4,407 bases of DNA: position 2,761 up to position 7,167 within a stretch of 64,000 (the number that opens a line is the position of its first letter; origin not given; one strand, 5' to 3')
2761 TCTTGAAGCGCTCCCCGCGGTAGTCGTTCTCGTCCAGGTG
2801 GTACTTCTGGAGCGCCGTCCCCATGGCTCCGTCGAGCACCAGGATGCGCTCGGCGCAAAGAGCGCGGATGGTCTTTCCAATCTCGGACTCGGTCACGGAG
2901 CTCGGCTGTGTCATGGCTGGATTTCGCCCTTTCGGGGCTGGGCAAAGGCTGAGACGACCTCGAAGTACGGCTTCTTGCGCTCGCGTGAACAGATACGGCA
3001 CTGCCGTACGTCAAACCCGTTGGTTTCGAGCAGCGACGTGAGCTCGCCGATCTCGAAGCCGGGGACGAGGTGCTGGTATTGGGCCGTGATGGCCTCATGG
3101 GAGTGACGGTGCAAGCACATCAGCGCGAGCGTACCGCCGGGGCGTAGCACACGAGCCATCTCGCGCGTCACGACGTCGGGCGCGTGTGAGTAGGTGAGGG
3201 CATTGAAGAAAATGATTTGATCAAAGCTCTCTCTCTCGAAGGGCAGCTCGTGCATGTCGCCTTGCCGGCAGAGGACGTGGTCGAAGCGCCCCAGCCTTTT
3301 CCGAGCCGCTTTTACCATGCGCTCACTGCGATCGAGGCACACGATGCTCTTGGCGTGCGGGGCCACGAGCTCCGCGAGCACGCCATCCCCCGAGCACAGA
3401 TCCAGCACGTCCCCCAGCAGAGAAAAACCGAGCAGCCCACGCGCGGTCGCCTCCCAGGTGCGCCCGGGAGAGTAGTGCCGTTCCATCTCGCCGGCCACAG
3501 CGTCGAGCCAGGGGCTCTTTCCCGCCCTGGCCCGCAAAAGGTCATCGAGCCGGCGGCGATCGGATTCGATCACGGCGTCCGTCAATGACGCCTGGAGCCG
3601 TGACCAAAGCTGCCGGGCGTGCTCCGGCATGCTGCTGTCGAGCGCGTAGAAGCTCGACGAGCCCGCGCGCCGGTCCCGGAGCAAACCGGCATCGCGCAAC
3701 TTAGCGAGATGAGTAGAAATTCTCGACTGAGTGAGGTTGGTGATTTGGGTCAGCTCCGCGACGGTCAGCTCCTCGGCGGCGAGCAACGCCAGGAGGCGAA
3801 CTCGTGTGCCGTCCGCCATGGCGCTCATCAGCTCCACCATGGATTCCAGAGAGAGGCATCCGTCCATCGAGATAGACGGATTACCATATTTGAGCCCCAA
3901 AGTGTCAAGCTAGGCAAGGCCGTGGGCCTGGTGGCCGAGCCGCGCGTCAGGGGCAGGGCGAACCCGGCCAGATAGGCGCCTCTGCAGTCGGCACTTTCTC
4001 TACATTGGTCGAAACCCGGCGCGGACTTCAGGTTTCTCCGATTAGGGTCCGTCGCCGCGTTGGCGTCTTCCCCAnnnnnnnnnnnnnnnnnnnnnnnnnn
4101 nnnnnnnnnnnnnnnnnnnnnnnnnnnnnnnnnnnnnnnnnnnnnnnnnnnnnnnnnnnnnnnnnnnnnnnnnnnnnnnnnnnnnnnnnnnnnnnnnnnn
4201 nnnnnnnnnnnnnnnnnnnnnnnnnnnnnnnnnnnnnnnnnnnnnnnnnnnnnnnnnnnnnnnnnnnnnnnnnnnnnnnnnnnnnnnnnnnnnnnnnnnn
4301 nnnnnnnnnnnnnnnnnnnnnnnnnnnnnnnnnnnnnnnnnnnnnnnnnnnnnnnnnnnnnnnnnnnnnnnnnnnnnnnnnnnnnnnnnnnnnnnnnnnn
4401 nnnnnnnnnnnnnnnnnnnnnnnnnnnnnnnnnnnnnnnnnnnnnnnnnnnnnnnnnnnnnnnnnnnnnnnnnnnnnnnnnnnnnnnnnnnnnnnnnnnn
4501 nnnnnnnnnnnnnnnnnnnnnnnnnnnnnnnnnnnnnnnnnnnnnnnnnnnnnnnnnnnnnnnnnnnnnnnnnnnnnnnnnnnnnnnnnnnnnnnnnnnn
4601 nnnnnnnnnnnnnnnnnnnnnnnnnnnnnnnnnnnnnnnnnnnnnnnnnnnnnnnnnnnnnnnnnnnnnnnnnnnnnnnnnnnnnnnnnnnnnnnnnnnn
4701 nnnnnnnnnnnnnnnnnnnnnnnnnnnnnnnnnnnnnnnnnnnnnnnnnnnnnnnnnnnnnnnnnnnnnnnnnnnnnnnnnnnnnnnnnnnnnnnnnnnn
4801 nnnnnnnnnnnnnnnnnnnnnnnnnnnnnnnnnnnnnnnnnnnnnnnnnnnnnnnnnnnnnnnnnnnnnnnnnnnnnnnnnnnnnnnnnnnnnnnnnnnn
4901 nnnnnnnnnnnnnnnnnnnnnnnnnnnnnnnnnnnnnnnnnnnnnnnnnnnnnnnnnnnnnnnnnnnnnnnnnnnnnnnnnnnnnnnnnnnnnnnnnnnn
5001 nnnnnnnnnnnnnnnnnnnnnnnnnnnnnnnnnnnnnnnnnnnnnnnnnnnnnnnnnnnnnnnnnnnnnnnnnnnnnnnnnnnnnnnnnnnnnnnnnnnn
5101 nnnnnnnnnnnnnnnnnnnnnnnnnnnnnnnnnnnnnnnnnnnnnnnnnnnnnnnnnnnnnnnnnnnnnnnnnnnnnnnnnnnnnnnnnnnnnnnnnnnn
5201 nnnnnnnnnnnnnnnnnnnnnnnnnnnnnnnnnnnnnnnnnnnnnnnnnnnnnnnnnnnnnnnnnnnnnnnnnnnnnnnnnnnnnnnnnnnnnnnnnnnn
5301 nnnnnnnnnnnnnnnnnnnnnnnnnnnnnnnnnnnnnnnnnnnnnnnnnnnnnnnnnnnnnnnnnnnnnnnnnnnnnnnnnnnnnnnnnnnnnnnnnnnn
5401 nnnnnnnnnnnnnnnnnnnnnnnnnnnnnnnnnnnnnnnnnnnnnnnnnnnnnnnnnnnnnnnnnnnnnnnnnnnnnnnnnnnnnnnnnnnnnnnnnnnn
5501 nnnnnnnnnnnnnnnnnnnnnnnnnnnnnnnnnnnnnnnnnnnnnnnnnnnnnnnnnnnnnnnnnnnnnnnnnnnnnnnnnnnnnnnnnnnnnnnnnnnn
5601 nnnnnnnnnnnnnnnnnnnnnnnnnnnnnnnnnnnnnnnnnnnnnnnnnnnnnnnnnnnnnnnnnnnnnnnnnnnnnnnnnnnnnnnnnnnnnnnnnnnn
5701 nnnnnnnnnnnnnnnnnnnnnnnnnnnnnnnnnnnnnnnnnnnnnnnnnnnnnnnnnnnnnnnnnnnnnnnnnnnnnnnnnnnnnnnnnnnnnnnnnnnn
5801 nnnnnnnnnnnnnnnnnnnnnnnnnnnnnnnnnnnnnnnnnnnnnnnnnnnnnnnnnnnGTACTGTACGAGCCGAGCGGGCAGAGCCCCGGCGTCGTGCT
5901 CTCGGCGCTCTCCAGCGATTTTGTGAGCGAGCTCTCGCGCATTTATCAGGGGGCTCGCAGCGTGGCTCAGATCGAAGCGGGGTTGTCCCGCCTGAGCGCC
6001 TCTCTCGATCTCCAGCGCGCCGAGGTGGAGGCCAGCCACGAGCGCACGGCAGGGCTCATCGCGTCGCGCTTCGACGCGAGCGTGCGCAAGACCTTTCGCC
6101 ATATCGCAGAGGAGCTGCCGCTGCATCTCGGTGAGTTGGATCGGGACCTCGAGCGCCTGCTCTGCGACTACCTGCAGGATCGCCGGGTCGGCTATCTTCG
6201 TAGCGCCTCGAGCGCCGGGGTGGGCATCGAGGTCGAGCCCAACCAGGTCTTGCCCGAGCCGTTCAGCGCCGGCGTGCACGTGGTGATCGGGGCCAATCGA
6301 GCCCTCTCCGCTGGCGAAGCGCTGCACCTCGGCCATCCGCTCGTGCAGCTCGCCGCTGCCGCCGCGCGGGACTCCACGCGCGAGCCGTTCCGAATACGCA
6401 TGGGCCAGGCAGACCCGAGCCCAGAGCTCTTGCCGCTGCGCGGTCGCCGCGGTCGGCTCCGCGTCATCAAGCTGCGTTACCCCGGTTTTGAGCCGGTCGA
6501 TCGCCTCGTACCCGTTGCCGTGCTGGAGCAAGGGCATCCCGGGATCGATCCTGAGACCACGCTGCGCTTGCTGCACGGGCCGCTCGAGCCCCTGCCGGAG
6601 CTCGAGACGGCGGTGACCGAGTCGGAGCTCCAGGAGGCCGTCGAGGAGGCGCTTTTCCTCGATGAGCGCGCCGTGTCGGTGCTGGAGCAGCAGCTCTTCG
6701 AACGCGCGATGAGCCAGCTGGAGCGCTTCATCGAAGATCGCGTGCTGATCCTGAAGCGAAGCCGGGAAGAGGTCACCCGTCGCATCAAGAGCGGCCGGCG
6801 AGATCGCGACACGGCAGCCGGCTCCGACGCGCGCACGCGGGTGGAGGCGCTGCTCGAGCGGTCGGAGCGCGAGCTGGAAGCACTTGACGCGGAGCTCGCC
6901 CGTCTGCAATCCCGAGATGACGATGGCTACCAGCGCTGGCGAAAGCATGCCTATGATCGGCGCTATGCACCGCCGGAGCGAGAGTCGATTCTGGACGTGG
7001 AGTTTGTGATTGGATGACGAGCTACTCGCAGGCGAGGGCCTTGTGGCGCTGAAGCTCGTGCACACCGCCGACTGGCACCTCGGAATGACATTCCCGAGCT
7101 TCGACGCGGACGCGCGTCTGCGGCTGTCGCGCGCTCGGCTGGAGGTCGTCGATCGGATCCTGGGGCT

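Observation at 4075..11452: Translationally coupled SNF2 helicase + SbcD/Mre11-like nuclease + SbcC/Rad50-like ATPase cassette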

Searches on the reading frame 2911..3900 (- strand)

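Call 11: search_protein_families(library=pfam, proteins=[window:2911-3900:-], max_evalue=0.001)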
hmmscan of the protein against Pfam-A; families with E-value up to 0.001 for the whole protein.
window:2911-3900:- (329 aa): 15 families
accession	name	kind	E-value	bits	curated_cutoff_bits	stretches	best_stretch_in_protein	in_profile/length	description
PF08241.18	Methyltransf_11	-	1.7e-20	73.9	21.2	1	166-259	1-94/95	Methyltransferase domain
PF13649.12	Methyltransf_25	-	9.8e-20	71.5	27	1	165-256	1-97/97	Methyltransferase domain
PF13847.12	Methyltransf_31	-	1.2e-16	61.2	27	1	165-260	7-109/145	Methyltransferase domain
PF01022.26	HTH_5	-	8.7e-14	51.6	22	1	30-74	1-45/47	Bacterial regulatory protein, arsR family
PF08242.18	Methyltransf_12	-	1.8e-12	48.3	30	1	166-258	1-98/98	Methyltransferase domain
PF13489.12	Methyltransf_23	-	1.5e-10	41.5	27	1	162-300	23-163/164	Methyltransferase domain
PF01209.24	Ubie_methyltran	-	7.6e-10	39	20.1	1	163-277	49-168/233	ubiE/COQ5 methyltransferase family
PF12840.13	HTH_20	-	1.7e-08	34.7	27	1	28-76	1-50/51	Helix-turn-helix domain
PF12802.13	MarR_2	-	1.2e-07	32.3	27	1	32-77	6-53/61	MarR family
PF05401.17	NodS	-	1.6e-05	25.3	24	1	160-259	42-143/201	Nodulation protein S (NodS)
PF13412.12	HTH_24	-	0.00026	20.9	21.9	1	36-75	8-48/48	Winged helix-turn-helix DNA-binding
PF13601.12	HTH_34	-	0.00035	21.1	27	1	36-74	5-44/80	Winged helix DNA-binding domain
PF20922.3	Anamorsin_N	-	0.00048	20.3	27.1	0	218-261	44-88/163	Anamorsin, N-terminal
PF01978.25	TrmB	-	0.00065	20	25.6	0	37-83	15-61/68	Sugar-specific transcriptional regulator TrmB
PF05175.20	MTS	-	0.0008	19.5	23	0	163-264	33-142/170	Methyltransferase small domain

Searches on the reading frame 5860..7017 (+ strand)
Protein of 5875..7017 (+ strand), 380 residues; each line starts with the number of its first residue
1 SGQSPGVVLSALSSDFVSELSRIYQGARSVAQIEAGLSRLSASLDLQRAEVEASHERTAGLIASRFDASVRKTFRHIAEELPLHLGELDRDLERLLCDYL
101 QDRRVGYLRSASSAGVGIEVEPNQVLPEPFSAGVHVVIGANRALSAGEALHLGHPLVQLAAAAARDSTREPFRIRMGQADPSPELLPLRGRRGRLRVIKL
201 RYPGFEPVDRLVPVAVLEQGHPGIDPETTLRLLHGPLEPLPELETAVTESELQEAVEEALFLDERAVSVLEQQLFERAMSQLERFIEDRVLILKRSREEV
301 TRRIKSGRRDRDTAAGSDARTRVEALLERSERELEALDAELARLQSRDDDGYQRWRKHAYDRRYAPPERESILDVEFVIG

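Call 45: search_protein_families(library=pfam, proteins=[window:5875-7017:+], max_evalue=1)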
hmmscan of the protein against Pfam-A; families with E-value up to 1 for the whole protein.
window:5875-7017:+ (380 aa): 3 families
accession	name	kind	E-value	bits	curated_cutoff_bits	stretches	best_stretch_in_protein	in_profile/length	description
PF03668.21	RapZ-like_N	-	0.0015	18.7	25.4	1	236-336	33-127/158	RapZ-like N-terminal domain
PF14362.11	DUF4407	-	0.16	11.7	31.3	1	291-360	100-169/297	Domain of unknown function (DUF4407)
PF12462.13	Helicase_IV_N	-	0.31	11.4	24.5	1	272-355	79-158/163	DNA helicase IV / RNA helicase N terminal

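Call 70: search_solved_structures(query=A4, max_evalue=10)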
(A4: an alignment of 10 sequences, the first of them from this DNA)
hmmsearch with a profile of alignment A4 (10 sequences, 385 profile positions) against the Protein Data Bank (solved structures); distinct sequences matched with E-value up to 10: 4.
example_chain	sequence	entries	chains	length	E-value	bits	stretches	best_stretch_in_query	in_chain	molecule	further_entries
6jt0_A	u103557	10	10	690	0.08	15.2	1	28-78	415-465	Guanylate cyclase soluble subunit alpha-1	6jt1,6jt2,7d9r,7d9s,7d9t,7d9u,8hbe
5u3e_A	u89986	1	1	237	1.8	10.8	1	117-241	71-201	Canavalia bonariensis seed lectin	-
4k1y_A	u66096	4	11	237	2.4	10.3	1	118-246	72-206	Canavalia boliviana lectin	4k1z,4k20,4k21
8p6j_BBB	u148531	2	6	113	2.6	10.2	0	333-365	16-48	Antiphagocytic M protein, type 3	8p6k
